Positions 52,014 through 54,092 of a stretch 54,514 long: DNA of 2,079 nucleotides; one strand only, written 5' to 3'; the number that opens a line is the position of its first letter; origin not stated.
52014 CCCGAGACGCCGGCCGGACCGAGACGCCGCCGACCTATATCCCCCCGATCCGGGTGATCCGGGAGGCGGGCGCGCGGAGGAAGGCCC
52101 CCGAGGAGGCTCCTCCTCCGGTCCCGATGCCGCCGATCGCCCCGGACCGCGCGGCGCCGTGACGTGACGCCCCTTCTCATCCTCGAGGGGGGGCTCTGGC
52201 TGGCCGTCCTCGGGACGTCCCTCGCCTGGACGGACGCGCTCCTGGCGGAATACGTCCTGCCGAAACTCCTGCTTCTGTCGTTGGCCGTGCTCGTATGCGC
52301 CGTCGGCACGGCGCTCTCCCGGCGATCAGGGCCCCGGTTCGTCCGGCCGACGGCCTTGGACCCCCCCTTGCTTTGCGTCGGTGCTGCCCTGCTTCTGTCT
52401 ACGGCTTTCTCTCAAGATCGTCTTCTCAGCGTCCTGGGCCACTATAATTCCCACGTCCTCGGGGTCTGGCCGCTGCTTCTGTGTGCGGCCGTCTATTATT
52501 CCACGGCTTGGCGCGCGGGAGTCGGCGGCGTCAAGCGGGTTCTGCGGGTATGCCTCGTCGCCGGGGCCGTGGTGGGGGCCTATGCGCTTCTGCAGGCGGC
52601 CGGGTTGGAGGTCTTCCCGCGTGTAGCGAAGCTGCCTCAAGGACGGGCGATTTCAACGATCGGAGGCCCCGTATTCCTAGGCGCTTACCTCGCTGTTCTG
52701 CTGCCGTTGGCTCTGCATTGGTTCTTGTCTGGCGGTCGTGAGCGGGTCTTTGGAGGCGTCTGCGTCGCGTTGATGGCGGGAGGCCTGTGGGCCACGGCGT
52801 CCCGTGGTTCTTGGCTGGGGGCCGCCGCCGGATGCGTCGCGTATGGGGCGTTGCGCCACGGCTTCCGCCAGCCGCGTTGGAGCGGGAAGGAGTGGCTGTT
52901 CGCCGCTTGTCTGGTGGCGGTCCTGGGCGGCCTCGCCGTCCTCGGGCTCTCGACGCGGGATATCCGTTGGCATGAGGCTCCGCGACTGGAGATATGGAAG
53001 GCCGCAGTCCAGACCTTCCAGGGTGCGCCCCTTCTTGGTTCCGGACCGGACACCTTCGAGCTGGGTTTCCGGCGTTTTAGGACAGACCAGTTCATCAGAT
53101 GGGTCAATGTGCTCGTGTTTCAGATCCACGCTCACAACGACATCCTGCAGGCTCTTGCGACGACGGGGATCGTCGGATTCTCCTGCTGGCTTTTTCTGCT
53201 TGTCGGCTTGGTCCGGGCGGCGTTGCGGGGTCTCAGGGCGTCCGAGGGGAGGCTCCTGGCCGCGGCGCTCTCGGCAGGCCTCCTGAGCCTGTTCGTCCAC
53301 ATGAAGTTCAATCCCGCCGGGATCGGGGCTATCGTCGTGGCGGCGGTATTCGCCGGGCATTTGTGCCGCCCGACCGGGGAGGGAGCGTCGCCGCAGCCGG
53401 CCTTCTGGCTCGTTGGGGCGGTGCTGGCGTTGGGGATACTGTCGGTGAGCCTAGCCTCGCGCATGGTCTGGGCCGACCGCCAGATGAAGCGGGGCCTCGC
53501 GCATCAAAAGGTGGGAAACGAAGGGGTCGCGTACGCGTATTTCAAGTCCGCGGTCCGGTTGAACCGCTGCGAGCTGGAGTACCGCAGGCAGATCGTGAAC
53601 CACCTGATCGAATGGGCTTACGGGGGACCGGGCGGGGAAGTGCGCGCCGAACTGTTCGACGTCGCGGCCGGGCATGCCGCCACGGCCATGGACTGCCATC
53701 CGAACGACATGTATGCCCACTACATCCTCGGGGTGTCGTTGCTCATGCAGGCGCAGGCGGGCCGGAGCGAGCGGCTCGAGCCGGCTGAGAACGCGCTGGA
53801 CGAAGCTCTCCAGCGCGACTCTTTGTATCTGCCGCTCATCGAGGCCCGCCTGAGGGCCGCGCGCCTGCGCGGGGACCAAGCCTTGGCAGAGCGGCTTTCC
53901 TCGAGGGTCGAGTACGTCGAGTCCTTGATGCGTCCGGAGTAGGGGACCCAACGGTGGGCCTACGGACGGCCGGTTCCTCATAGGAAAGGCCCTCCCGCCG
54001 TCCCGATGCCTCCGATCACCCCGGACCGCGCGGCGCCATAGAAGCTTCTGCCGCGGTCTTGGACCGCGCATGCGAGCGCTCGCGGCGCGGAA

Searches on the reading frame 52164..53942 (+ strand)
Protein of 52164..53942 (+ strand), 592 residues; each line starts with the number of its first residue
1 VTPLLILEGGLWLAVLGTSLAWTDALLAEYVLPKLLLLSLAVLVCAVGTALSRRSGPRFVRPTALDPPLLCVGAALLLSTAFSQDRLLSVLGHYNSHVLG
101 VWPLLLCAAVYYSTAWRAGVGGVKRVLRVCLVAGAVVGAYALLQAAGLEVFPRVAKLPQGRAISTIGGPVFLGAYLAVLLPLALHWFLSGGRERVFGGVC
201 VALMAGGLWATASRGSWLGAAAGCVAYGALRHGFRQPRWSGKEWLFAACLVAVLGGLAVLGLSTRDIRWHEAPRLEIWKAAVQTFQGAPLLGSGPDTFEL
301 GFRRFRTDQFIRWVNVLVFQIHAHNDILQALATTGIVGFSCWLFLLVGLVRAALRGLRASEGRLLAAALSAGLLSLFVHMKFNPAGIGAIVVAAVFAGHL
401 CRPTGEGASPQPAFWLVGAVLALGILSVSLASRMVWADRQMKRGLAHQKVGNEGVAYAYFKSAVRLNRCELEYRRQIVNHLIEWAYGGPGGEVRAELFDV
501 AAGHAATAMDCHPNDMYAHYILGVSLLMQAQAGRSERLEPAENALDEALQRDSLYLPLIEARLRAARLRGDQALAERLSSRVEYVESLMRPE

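Call 7: find_encoding_contigs(protein=window:52164-53942:+, flank=10000, max_places=6)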
Protein window:52164-53942:+ (592 aa): no gene with exactly this product is on record in the collection.

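Call 13: search_protein_families(library=pfam, proteins=[window:52164-53942:+], max_evalue=0.1)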
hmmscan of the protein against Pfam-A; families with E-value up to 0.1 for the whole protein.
window:52164-53942:+ (592 aa): 2 families
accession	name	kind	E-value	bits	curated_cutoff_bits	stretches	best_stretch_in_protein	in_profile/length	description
PF04932.20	Wzy_C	-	2.1e-17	63.7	31.7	1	200-343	2-149/149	O-Antigen ligase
PF13431.12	TPR_17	-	0.049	14.4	24.4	0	507-534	4-31/34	Tetratricopeptide repeat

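Call 14: find_homologous_proteins(query=window:52164-53942:+)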
Query window:52164-53942:+ (592 aa): 24 proteins with E <= 0.001 among 8000 candidates.
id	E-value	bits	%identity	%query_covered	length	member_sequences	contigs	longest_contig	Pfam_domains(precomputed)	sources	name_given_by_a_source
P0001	0.0e+0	1306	100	100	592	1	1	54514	PF04932.21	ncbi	ncbi:MAG: O-antigen ligase family protein [Elusimicrobiota bacterium]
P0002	3.4e-160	553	51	98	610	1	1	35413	PF04932.21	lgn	-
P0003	2.3e-133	464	46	99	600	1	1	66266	PF07719.24,PF04932.21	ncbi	ncbi:MAG: O-antigen ligase family protein [Elusimicrobiota bacterium]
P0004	2.2e-121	425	42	99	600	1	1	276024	PF04932.21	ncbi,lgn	ncbi:MAG: O-antigen ligase family protein [Elusimicrobiota bacterium]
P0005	1.1e-109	386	43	97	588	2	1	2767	PF04932.21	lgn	-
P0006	5.2e-109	384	43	93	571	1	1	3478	PF04932.21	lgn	-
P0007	5.0e-104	367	42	96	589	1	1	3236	PF04932.21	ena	-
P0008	4.7e-103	364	40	98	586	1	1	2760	PF04932.21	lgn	-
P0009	3.0e-100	355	42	96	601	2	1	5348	PF04932.21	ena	-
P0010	4.1e-99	351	40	98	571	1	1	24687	PF04932.21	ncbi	-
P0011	3.3e-97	345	40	96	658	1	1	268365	PF13428.13,PF04932.21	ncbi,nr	ncbi:MAG: O-antigen ligase family protein [Elusimicrobia bacterium]|nr:O-antigen ligase family prote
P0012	3.0e-80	289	38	95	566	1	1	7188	PF00515.35,PF07719.24,PF04932.21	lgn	-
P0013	2.6e-64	236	35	95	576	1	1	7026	PF04932.21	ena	-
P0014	3.9e-61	226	35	95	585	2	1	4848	PF04932.21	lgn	-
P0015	1.9e-59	220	35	86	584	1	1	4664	PF04932.21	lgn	-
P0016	8.0e-58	215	40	52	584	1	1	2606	PF04932.21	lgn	-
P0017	6.9e-15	73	35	26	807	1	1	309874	PF14559.13,PF13431.13,PF00515.35,PF13424.13,PF13432.13,PF13428.13,PF13181.13,PF07719.24,PF04932.21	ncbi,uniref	ncbi:MAG: O-antigen ligase family protein [Hyalangium sp.]|uniref:O-antigen ligase family protein n=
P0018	1.9e-11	61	33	38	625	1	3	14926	PF14559.13,PF13431.13,PF13371.13,PF00515.35,PF13424.13,PF13176.13,PF13432.13,PF13428.13,PF13181.13,PF07719.24,PF04932.21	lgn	-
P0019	2.6e-10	58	30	57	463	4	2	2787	PF04932.21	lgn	-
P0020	3.2e-10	57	28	61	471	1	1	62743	PF04932.21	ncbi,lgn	-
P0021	7.6e-9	53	30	53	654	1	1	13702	PF14559.13,PF04932.21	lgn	-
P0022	1.0e-8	52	25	50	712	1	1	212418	PF14559.13,PF13414.13,PF04932.21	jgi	jgi:O-antigen ligase/Flp pilus assembly protein TadD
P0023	1.2e-4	39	33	19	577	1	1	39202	PF04932.21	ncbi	-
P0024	6.6e-4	37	35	25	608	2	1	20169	PF04932.21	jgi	-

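Call 15: find_encoding_contigs(protein=P0002, flank=6000, max_places=2)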
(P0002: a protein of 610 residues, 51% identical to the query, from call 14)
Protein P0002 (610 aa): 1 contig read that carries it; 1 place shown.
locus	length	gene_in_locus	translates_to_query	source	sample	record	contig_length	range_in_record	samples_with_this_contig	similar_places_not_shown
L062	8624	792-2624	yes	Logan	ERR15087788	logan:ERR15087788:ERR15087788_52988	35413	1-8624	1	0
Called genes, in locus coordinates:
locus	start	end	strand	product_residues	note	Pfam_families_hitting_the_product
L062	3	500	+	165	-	?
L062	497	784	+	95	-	-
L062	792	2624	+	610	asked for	PF04932:Wzy_C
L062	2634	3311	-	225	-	PF05552:MS_channel_1st_1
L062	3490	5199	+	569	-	PF04773:FecR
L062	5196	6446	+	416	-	-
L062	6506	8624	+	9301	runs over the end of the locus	-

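Call 16: find_encoding_contigs(protein=P0003, flank=6000, max_places=2)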
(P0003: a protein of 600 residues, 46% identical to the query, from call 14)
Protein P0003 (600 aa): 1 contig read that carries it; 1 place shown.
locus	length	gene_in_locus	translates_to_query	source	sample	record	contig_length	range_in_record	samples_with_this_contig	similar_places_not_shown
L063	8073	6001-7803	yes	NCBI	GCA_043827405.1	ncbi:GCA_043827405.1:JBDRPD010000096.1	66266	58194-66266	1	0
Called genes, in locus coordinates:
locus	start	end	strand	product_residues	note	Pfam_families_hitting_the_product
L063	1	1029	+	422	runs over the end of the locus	PF00919:UPF0004, PF04055:Radical_SAM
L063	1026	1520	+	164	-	PF00072:Response_reg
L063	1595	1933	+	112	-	PF11969:DcpS_C, PF01230:HIT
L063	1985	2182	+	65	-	PF01165:Ribosomal_S21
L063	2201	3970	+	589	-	PF01807:Zn_ribbon_DnaG, PF08275:DNAG_N, PF01751:Toprim, PF13155:Toprim_2, PF13362:Toprim_3 (weak), PF13662:Toprim_4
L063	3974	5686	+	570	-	PF03979:Sigma70_r1_1, PF00140:Sigma70_r1_2, PF04542:Sigma70_r2, PF04539:Sigma70_r3, PF04545:Sigma70_r4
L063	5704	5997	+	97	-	-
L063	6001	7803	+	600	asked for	PF04932:Wzy_C, PF07719:TPR_2 (faint)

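Call 17: find_encoding_contigs(protein=P0004, flank=6000, max_places=2)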
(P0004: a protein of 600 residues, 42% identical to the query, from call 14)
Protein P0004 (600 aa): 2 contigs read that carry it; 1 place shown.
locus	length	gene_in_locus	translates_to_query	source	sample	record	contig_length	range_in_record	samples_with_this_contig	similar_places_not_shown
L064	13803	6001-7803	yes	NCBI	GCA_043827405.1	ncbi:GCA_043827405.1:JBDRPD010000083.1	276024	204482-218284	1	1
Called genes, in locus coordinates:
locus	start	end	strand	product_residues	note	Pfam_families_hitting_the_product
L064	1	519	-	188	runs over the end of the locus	-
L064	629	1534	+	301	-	PF00126:HTH_1, PF03466:LysR_substrate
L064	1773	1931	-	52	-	-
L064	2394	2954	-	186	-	PF13548:DUF4126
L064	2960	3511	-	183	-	-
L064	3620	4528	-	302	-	-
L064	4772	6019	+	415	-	PF03142:Chitin_synth_2 (faint), PF00535:Glycos_transf_2, PF13641:Glyco_tranf_2_3, PF13632:Glyco_trans_2_3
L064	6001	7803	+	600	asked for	PF04932:Wzy_C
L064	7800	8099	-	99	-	PF01910:Thiamine_BP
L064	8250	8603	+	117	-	-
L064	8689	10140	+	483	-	PF00656:Peptidase_C14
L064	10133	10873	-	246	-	PF21842:DUF6901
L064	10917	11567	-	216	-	-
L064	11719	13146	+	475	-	PF00656:Peptidase_C14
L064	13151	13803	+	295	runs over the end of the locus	PF00656:Peptidase_C14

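Call 21: find_homologous_proteins(query=L062:3490-5199:+)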
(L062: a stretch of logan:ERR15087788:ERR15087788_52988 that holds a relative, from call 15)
Query L062:3490-5199:+ (569 aa): 193 proteins with E <= 0.001 among 8000 candidates; the best 120 are listed.
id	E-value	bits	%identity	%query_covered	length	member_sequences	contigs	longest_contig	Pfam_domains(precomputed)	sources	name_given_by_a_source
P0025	0.0e+0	1319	100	100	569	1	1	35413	PF04773.19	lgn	-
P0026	2.5e-188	645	54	99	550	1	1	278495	PF04773.19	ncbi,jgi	ncbi:MAG: FecR family protein [Elusimicrobiota bacterium]|jgi:hypothetical protein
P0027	4.8e-179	614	52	99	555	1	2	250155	PF04773.19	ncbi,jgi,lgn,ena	ncbi:MAG: FecR family protein [Elusimicrobiota bacterium]|jgi:hypothetical protein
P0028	1.3e-178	613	52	100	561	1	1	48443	PF04773.19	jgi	jgi:hypothetical protein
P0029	1.5e-176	606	52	93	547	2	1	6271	PF04773.19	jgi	-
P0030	1.1e-171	590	51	100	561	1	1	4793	PF04773.19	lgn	-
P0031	2.6e-170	586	52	100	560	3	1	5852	PF04773.19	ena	-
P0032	1.2e-169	583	49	96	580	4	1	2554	PF04773.19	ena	-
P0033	1.7e-169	583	50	93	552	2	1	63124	PF04773.19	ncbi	ncbi:MAG: FecR family protein [Elusimicrobiota bacterium]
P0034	9.3e-167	574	50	96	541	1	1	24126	PF04773.19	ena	-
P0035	4.9e-161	555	47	97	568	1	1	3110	PF04773.19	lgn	-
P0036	1.2e-158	547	48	100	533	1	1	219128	PF04773.19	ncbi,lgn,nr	ncbi:MAG: FecR domain-containing protein [Elusimicrobia bacterium]|nr:FecR domain-containing protein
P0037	1.8e-158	546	47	96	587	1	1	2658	PF04773.19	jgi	jgi:hypothetical protein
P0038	4.2e-157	542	47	99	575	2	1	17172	PF04773.19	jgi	-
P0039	4.6e-156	539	48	100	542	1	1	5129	PF04773.19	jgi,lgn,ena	-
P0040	5.0e-153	529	55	80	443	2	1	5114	PF04773.19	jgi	jgi:hypothetical protein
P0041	4.5e-152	525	47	94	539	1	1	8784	PF04773.19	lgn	-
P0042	1.1e-151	524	47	100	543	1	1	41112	PF04773.19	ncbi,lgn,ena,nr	ncbi:MAG: hypothetical protein COB53_07900 [Elusimicrobia bacterium]|nr:MAG: hypothetical protein CO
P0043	1.6e-151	524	48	97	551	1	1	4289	PF04773.19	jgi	-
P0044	1.7e-151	523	47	100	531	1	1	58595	PF04773.19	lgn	-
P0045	1.9e-149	517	46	96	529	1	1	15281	PF04773.19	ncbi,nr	ncbi:hypothetical protein EPO15_13625 [bacterium]|nr:MAG: hypothetical protein EPO15_13625 [bacteriu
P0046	3.7e-149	516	46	97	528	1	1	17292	PF04773.19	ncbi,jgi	ncbi:MAG: FecR family protein [Elusimicrobiota bacterium]|jgi:hypothetical protein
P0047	9.5e-149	514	46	96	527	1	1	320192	PF04773.19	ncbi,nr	ncbi:MAG: FecR domain-containing protein [Elusimicrobia bacterium]|nr:FecR domain-containing protein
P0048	9.4e-148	511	47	99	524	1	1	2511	PF04773.19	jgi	-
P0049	1.0e-147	511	47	95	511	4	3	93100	PF04773.19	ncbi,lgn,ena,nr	ncbi:MAG: hypothetical protein A2X36_13315 [Elusimicrobia bacterium GWA2_69_24]|nr:MAG: hypothetical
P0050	2.8e-147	510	47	93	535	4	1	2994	PF04773.19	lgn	-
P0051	5.2e-147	509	46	97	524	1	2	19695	PF04773.19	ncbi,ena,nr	ncbi:MAG: hypothetical protein FD126_21 [Elusimicrobia bacterium]|nr:MAG: hypothetical protein FD126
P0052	1.4e-146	507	46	93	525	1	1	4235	PF04773.19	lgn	-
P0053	7.4e-146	505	48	90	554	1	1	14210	PF04773.19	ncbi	ncbi:MAG: FecR family protein [Elusimicrobiota bacterium]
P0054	3.7e-145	503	46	96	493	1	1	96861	PF04773.19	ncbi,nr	ncbi:MAG: FecR domain-containing protein [Elusimicrobia bacterium]|nr:FecR domain-containing protein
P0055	1.5e-144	501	45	95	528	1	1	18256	PF04773.19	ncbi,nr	ncbi:MAG: FecR family protein [Elusimicrobia bacterium]|nr:FecR family protein [Elusimicrobiota bact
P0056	3.3e-144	499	48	90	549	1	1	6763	PF04773.19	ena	-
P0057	7.3e-143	495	47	90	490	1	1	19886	PF04773.19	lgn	-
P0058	9.8e-143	495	47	92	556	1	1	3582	PF04773.19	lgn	-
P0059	1.8e-142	494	46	90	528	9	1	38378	PF04773.19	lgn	-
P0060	1.9e-142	494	49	88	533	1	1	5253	PF04773.19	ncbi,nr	ncbi:MAG: FecR domain-containing protein [Elusimicrobia bacterium]|nr:FecR domain-containing protein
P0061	2.4e-142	493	46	90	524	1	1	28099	PF04773.19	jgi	jgi:hypothetical protein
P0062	3.1e-142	493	45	96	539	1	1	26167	PF04773.19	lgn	-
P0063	4.1e-142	493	46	94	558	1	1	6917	PF04773.19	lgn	-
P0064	5.3e-142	492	46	95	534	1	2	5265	PF04773.19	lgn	-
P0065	1.2e-141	491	47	90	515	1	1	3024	PF04773.19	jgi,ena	-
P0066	4.7e-141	489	46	95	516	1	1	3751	PF04773.19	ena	-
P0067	1.3e-140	488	45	90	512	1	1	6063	PF04773.19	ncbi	-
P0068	2.9e-140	486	45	95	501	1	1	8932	PF04773.19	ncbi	-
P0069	5.4e-140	486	45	97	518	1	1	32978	PF04773.19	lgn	-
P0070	5.8e-140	485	47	90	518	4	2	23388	PF04773.19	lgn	-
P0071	5.9e-140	485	46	90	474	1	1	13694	PF04773.19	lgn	-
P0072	1.1e-139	484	46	90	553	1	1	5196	PF04773.19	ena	-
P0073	2.3e-139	483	45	90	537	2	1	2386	PF04773.19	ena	-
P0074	4.5e-139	482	45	94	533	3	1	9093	PF04773.19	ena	-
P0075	9.9e-139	481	47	90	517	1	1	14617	PF04773.19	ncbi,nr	ncbi:MAG: FecR family protein [Elusimicrobia bacterium]|nr:FecR family protein [Elusimicrobiota bact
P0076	1.2e-138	481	46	90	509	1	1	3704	PF04773.19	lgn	-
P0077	4.4e-138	479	46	90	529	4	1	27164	PF04773.19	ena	-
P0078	4.4e-138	479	46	90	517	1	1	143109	PF04773.19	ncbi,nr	ncbi:MAG: FecR domain-containing protein [Elusimicrobia bacterium]|nr:FecR domain-containing protein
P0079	4.7e-138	479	46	90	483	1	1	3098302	PF04773.19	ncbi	-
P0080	6.5e-138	479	45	95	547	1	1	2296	PF04773.19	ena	-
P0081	8.5e-138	478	46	90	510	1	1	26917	PF04773.19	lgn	-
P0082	1.8e-137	477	47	90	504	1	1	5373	PF04773.19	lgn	-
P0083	2.4e-137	477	47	90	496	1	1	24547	PF04773.19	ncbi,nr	ncbi:MAG: FecR family protein [Elusimicrobiota bacterium]|nr:FecR family protein [Elusimicrobiota ba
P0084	3.2e-137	476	46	90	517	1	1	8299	PF04773.19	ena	-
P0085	7.6e-137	475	44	99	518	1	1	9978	PF04773.19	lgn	-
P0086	8.8e-137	475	46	90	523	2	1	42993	PF04773.19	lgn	-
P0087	3.5e-136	473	45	95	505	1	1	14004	PF04773.19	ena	-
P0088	6.1e-136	472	44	90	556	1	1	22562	PF04773.19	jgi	jgi:hypothetical protein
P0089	1.2e-135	471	45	95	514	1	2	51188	PF04773.19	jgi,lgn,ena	-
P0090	1.3e-135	471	45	90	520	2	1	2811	PF04773.19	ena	-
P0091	1.6e-135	471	46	90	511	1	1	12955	PF04773.19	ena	-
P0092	4.7e-135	469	45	90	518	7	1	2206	PF04773.19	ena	-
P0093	7.9e-135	468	46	89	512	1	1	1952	PF04773.19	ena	-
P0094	1.7e-134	467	44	90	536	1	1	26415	PF04773.19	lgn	-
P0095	5.0e-134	466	44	95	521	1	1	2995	PF04773.19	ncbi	-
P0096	7.9e-134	465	44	94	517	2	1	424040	PF04773.19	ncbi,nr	ncbi:MAG: FecR domain-containing protein [Elusimicrobia bacterium]|nr:FecR domain-containing protein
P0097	1.1e-133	465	46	90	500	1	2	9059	PF04773.19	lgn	-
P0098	5.0e-133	463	46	90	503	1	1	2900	PF04773.19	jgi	jgi:hypothetical protein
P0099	1.5e-132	461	46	90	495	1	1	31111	PF04773.19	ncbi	-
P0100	2.2e-132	460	45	90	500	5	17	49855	PF04773.19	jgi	jgi:hypothetical protein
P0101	2.3e-132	460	45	100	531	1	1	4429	PF04773.19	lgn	-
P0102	7.1e-132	459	45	90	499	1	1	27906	PF04773.19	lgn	-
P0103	7.4e-132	459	44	97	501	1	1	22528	PF04773.19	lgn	-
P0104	7.7e-132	459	43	99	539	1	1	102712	PF04773.19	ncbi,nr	ncbi:MAG: FecR domain-containing protein [Elusimicrobia bacterium]|nr:FecR domain-containing protein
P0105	9.3e-132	458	45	90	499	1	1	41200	PF04773.19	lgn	-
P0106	1.7e-131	458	42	99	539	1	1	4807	PF04773.19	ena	-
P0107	1.8e-131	457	47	82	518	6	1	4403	PF04773.19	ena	-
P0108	2.0e-130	454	43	95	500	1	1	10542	PF04773.19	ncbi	-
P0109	2.6e-129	450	45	95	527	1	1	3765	PF04773.19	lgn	-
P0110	1.1e-128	448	48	84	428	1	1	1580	PF04773.19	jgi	jgi:hypothetical protein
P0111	4.3e-126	440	43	92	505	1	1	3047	PF04773.19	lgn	-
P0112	5.5e-124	433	48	80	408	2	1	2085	PF04773.19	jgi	jgi:hypothetical protein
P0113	4.7e-123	430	43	99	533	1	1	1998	PF04773.19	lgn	-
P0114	1.8e-121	424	44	97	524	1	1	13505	PF04773.19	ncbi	ncbi:MAG: FecR family protein [bacterium]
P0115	2.6e-121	424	43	95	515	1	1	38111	PF04773.19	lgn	-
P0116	2.4e-120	421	44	94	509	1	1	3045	PF04773.19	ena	-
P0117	2.1e-119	418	42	96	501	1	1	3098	PF04773.19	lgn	-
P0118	4.8e-119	416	43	97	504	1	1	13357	PF04773.19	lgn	-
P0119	8.2e-119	416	41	96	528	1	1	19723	PF04773.19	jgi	jgi:hypothetical protein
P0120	1.1e-118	415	42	93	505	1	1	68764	PF04773.19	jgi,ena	-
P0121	1.4e-117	412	42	95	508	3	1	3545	PF04773.19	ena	-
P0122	3.8e-117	410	42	94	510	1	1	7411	PF04773.19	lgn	-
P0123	6.3e-117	409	43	93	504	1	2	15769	PF04773.19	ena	-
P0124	7.6e-116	406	41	95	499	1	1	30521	PF04773.19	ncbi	-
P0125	2.6e-115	404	42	96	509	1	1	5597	PF04773.19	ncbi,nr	ncbi:MAG: FecR domain-containing protein, partial [Elusimicrobia bacterium]|nr:FecR domain-containin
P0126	6.8e-115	403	42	92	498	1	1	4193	PF04773.19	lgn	-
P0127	7.7e-115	402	40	97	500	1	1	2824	PF04773.19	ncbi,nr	ncbi:MAG: FecR domain-containing protein [Elusimicrobia bacterium]|nr:FecR domain-containing protein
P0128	9.6e-115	402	43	90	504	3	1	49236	PF04773.19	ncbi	ncbi:MAG: FecR family protein [Elusimicrobiota bacterium]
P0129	3.7e-113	397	42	95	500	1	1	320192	PF04773.19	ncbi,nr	ncbi:MAG: FecR domain-containing protein [Elusimicrobia bacterium]|nr:FecR domain-containing protein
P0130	1.6e-112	395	40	95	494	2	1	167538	PF04773.19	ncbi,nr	ncbi:MAG: FecR domain-containing protein [Elusimicrobia bacterium]|nr:FecR domain-containing protein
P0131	5.2e-112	393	41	98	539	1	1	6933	PF04773.19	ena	-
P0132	5.7e-112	393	42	92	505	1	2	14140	PF04773.19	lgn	-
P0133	5.8e-112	393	40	96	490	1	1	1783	PF04773.19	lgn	-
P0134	1.7e-111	391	42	94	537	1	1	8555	PF04773.19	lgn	-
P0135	4.0e-111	390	42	96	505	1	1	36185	PF04773.19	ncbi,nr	ncbi:MAG: FecR domain-containing protein [Elusimicrobia bacterium]|nr:FecR domain-containing protein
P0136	5.7e-111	390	39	94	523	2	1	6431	PF04773.19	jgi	-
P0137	7.9e-111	389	42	92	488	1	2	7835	PF04773.19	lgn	-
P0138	2.1e-109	385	43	88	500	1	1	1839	PF04773.19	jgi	jgi:hypothetical protein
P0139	5.1e-109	383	42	92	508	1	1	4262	PF04773.19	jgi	jgi:hypothetical protein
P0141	4.8e-106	373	40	96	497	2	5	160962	PF04773.19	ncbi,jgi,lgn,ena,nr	ncbi:MAG: hypothetical protein CVU77_06950 [Elusimicrobia bacterium HGW-Elusimicrobia-1]|jgi:hypothe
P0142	5.3e-105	370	39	97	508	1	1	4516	PF04773.19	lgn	-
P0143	3.2e-104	367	38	95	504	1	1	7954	PF04773.19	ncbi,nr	ncbi:MAG: FecR family protein [Endomicrobiia bacterium]|nr:FecR family protein [Endomicrobiia bacter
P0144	4.2e-104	367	40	95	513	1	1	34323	PF04773.19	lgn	-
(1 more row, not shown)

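Call 24: find_related_loci(query=A1, collection=metagenome_contigs, flank=3000)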
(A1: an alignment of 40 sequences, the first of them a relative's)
Query A1 (569 aa) in metagenome_contigs; peptide patterns used: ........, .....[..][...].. (x = any residue, [..] = any of these).
374 stretches matched a pattern; 90 encode a relative of the query (tblastn E <= 1e-3); the best 80 are kept; 80 distinct loci.
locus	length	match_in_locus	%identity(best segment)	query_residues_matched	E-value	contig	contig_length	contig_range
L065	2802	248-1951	49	22-568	0e+0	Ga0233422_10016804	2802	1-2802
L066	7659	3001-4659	52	6-569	0e+0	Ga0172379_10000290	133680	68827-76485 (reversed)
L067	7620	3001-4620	50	42-568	1e-177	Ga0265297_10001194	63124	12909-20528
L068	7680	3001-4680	52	1-569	8e-173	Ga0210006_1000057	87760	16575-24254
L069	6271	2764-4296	52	37-568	5e-171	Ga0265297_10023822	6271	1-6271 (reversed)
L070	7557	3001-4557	47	11-569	1e-162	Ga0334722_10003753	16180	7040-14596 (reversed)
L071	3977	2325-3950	48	1-569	7e-160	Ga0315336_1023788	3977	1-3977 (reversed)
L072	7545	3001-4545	46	1-569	3e-154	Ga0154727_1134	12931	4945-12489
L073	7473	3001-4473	47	30-569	4e-153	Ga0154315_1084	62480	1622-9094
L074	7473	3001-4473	47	30-569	4e-153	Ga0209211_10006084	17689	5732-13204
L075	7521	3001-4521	45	11-569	7e-153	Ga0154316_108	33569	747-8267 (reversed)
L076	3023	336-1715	47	59-569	5e-155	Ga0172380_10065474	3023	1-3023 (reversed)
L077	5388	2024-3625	45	14-569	1e-147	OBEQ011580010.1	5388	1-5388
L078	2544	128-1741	44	5-568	9e-155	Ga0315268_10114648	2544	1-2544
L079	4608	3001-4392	47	57-569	6e-146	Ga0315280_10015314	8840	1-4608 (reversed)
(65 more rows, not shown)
